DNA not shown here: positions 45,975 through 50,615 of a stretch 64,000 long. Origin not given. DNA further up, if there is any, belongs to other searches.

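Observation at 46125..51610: Rhs/YD-repeat polymorphic-toxin cassette embedded among housekeeping genes of a Mollicutes-like genome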

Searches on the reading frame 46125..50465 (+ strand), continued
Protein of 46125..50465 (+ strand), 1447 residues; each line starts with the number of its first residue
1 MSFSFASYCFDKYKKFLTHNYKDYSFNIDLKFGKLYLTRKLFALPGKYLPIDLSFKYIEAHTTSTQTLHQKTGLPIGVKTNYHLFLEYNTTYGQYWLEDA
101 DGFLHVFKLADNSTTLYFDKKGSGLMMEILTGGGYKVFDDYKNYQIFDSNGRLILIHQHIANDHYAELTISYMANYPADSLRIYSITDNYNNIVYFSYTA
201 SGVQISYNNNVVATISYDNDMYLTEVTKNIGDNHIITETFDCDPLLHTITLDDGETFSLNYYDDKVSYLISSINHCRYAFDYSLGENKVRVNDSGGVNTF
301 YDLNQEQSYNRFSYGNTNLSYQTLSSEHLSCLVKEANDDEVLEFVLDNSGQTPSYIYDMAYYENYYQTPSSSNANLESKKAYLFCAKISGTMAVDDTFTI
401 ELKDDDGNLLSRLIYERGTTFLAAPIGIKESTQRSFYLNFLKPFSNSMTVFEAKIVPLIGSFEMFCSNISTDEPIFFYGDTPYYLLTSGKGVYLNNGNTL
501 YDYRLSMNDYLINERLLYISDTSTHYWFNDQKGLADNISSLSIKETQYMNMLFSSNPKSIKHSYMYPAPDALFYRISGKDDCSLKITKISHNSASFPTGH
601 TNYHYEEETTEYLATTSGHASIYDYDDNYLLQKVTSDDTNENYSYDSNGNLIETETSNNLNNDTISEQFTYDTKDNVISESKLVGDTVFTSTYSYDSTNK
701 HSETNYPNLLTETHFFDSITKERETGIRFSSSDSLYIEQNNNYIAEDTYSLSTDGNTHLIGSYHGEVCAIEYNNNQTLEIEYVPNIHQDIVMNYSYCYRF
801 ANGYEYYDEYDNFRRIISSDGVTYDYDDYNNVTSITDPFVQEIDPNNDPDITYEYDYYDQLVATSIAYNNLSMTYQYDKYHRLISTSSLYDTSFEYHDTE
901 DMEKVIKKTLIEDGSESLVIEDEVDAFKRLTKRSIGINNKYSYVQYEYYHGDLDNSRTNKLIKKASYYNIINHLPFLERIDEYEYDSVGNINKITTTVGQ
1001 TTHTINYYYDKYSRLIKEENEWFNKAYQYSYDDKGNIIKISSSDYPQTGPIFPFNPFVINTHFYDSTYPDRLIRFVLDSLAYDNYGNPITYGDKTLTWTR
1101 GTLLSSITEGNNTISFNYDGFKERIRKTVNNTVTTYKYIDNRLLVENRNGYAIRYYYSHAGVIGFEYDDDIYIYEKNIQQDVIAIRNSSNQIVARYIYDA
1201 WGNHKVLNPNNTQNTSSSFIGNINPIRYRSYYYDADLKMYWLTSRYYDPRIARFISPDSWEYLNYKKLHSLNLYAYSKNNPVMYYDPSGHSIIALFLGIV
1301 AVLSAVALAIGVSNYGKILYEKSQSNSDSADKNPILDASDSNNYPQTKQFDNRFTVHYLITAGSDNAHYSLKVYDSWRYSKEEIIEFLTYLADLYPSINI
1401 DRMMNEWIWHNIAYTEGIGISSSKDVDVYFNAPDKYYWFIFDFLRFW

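Call 20: find_related_loci(query=A1, collection=genome_contigs, flank=10000)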
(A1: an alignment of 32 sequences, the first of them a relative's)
Query A1 (1447 aa) in genome_contigs; peptide patterns used: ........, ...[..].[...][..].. (x = any residue, [..] = any of these).
598 stretches matched a pattern (row limit reached: there are more); 562 encode a relative of the query (tblastn E <= 1e-3); the best 80 are kept; 79 distinct loci.
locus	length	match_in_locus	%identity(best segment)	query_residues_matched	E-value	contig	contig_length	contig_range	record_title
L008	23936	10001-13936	92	1-1312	0e+0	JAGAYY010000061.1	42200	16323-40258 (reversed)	MAG: Bacilli bacterium isolate RGIG8901 Water_deer_Omasum.Co__c615146, whole genome shotgun sequence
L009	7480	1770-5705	91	1-1312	0e+0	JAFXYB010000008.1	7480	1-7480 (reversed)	Bacterium isolate RGIG6850 Sheep_Rumen-4__c660280, whole genome shotgun sequence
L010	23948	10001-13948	51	1-1303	0e+0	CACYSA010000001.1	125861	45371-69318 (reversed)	MAG: uncultured Erysipelotrichaceae bacterium isolate RUG12224 genome assembly, contig: RUG12224_asm_1, whole genome sho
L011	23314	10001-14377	40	1-1447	0e+0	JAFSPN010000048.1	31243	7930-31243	MAG: Bacilli bacterium isolate RGIG3356 Goat_Reticulum-6__c388427, whole genome shotgun sequence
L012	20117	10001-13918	52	1-1297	0e+0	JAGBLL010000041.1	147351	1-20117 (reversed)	MAG: Bacilli bacterium isolate RGIG9223 Water_deer_Rumen-2__c181558, whole genome shotgun sequence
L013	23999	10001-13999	27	14-1328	2e-95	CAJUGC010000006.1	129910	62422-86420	MAG TPA_asm: uncultured Christensenella sp. isolate MGBC137892 genome assembly, contig: MGBC137892.6, whole genome shotg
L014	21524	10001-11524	35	801-1314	4e-71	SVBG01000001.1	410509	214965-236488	MAG: Erysipelotrichaceae bacterium isolate SIG222 NODE_14_length_410509_cov_9.107456, whole genome shotgun sequence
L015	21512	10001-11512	35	795-1310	3e-67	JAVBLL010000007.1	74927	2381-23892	MAG: Bacilli bacterium isolate EPI_MAG_00022 c_000009931866, whole genome shotgun sequence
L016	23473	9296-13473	35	822-1310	8e-62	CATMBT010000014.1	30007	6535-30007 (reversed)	MAG TPA_asm: uncultured Christensenella sp. isolate MGG00234_1678865633 genome assembly, contig: C4_300, whole genome sh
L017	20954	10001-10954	42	983-1310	8e-61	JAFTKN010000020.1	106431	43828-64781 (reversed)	MAG: Clostridia bacterium isolate RGIG3902 Roe_deer_Cecum-2__c1767, whole genome shotgun sequence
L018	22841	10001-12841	38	982-1318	8e-59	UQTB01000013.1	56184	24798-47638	uncultured Clostridiales bacterium isolate UMGS621 genome assembly, contig: NODE_432_length_56184_cov_12.293538, whole g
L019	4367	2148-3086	42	982-1310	7e-59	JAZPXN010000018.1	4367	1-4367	MAG: Eubacteriales bacterium isolate T1900044652_TS20190118.MAGScoT_cleanbin_000004 SGB_1430_k141_719897, whole genome s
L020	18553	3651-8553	29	632-1298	9e-58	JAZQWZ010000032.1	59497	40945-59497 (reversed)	MAG: Candidatus Scatosoma sp. isolate T1900045163_TC20190157.MAGScoT_cleanbin_000013 SGB_5100_k141_244250, whole genome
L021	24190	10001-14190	34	814-1290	3e-55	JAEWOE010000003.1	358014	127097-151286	MAG: Bacillota bacterium isolate OH_SBlB_51 k127_855654, whole genome shotgun sequence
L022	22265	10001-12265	39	982-1289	7e-55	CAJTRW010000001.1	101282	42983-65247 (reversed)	MAG TPA_asm: uncultured Christensenella sp. isolate MGBC111253 genome assembly, contig: MGBC111253.1, whole genome shotg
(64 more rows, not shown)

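Call 24: search_solved_structures(query=A1, max_evalue=0.01)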
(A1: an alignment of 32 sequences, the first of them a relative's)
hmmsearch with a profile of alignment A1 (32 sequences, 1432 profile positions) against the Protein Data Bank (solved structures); distinct sequences matched with E-value up to 0.01: 21.
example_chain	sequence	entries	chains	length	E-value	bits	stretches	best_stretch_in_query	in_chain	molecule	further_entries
8h8b_A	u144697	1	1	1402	1.3e-29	105.6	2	1027-1373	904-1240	Putative Rhs-family protein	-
8h8a_A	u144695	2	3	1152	3.1e-29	104.4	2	1004-1293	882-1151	Putative Rhs-family protein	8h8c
7q97_A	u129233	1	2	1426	6.6e-18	66.9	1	977-1298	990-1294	Rhs family protein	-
9pt5_A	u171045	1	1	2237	2e-14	55.3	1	978-1140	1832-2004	Teneurin-like protein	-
8qja_A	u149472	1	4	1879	7.4e-13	50.1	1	796-1264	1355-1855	Putative type VI secretion system YD repeat-containing Rhs element Vgr protein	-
8qjd_A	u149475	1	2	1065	1.3e-12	49.3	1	607-717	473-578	Salmonella bongori Rhs core domain (residues 360-1420)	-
8qjb_A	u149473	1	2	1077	1.3e-12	49.3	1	607-718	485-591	T6SS-associated Rhs core domain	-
8qjc_A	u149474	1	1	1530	1.7e-12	48.9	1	607-717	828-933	T6SS-associated Rhs core and toxin domain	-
9ifo_A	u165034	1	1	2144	1.9e-12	48.8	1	978-1140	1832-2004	Teneurin-Like Protein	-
8cp6_B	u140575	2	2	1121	1.3e-07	32.8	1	1228-1293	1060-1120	Toxin protein Tse5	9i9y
9c4k_Q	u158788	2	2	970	9.5e-07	29.9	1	1243-1324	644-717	Toxin subunit YenC2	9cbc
6suf_F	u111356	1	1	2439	1.7e-05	25.7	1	1243-1304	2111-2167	TcdB2,TccC3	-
6h6e_F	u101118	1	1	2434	2.3e-05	25.3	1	1243-1304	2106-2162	TcdB2,TccC3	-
4igl_B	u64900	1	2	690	0.00019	22.3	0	1243-1293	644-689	YenC2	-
6sue_F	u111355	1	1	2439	0.00028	21.7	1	1243-1304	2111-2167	TcdB2,TccC3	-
6h6f_F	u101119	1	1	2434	0.00036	21.3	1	1243-1304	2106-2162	TcdB2,TccC3,TccC3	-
6sup_A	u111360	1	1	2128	0.00064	20.5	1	1243-1297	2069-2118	TcdB2,TccC3,Cell division control protein 42 homolog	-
5kis_B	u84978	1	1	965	0.0014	19.3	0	1243-1299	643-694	RHS2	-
6l7i_G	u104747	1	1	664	0.002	18.9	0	1243-1293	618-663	TccC2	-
6suq_A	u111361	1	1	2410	0.0041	17.8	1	1243-1293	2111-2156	TcdB2,TccC3,Genome polyprotein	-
6h6g_A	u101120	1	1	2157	0.0098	16.6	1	1243-1293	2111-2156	TcdB2,TccC3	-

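Call 56: find_encoding_contigs(protein=P0006, flank=8000, max_places=1)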
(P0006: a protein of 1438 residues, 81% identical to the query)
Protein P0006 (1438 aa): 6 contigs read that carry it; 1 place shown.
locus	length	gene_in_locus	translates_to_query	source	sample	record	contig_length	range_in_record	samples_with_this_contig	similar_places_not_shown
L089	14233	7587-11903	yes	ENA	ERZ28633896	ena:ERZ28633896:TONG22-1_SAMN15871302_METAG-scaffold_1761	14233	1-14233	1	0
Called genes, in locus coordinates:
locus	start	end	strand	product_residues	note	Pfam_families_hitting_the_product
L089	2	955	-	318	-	?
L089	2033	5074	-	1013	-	PF02811:PHP, PF07733:DNA_pol3_alpha, PF17657:DNA_pol3_finger, PF14579:HHH_6, PF01336:tRNA_anti-codon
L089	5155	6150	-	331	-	PF01368:DHH, PF02272:DHHA1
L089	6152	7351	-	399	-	PF00871:Acetate_kinase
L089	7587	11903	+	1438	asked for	-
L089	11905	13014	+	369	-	-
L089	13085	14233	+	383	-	?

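Call 57: find_encoding_contigs(protein=P0025, flank=8000, max_places=1)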
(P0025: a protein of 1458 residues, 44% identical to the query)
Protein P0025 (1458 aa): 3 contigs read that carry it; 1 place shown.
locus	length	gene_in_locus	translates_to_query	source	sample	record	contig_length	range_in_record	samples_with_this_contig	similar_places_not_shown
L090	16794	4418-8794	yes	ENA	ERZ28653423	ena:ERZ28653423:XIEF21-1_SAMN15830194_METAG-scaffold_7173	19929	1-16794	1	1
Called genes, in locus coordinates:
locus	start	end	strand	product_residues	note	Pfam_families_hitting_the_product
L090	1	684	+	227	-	?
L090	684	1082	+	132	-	PF02823:ATP-synt_DE_N, PF00401:ATP-synt_DE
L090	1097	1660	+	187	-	PF00719:Pyrophosphatase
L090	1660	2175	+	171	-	PF00588:SpoU_methylase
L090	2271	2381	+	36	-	-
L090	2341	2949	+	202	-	-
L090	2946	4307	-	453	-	PF05833:NFACT_N, PF05670:NFACT-R_1 (weak)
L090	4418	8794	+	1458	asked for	PF05593:RHS_repeat (faint)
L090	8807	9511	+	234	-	-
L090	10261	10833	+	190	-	PF00625:Guanylate_kin, PF13238:AAA_18 (weak)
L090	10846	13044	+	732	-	PF17764:PriA_3primeBD, PF00270:DEAD, PF04851:ResIII, PF13604:AAA_30 (weak), PF18319:Zn_ribbon_PriA, PF00271:Helicase_C (weak), PF18074:PriA_C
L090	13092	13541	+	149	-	-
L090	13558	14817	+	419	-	PF22458:RsmF-B_ferredox (weak)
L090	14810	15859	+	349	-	PF21016:RlmN_N, PF04055:Radical_SAM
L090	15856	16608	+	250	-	PF00481:PP2C (weak), PF13672:PP2C_2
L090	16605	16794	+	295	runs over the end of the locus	PF00069:Pkinase, PF03109:ABC1 (faint), PF07714:PK_Tyr_Ser-Thr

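Call 72: search_protein_families(library=phrogs, proteins=[L002:14394-15269:+, L010:14313-14858:+, L090:8807-9508:+], max_evalue=0.01)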
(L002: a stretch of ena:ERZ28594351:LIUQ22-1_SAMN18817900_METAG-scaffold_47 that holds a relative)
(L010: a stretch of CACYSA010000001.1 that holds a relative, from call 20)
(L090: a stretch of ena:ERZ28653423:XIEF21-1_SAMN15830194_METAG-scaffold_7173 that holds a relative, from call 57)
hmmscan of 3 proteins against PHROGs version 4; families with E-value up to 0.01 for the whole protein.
L002:14394-15269:+ (292 aa): 0 families

L010:14313-14858:+ (182 aa): 0 families

L090:8807-9508:+ (234 aa): 0 families

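Call 73: search_protein_families(library=pfam, proteins=[L010:14313-14858:+, L090:8807-9508:+, L089:11905-13011:+], max_evalue=0.01)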
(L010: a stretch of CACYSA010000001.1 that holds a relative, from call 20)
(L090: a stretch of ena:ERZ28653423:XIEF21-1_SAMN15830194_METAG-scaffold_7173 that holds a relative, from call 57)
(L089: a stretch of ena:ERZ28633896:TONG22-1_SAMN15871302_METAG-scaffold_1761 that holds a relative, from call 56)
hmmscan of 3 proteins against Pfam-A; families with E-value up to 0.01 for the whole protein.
L010:14313-14858:+ (182 aa): 0 families

L090:8807-9508:+ (234 aa): 0 families

L089:11905-13011:+ (369 aa): 0 families

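Call 80: find_encoding_contigs(protein=P0005, flank=6000, max_places=2)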
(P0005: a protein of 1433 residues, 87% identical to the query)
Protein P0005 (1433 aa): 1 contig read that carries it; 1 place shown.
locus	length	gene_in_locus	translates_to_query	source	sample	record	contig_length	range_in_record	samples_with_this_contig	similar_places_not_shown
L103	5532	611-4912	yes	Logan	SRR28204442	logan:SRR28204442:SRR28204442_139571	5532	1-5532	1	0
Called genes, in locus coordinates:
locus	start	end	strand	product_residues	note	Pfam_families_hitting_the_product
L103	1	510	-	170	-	?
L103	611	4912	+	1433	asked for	-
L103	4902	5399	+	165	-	-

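Call 82: search_protein_families(library=pfam, proteins=[L103:4902-5396:+], max_evalue=1)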
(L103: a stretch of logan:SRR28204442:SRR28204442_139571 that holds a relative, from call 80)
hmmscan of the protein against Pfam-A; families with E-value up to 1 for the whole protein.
L103:4902-5396:+ (165 aa): 0 families
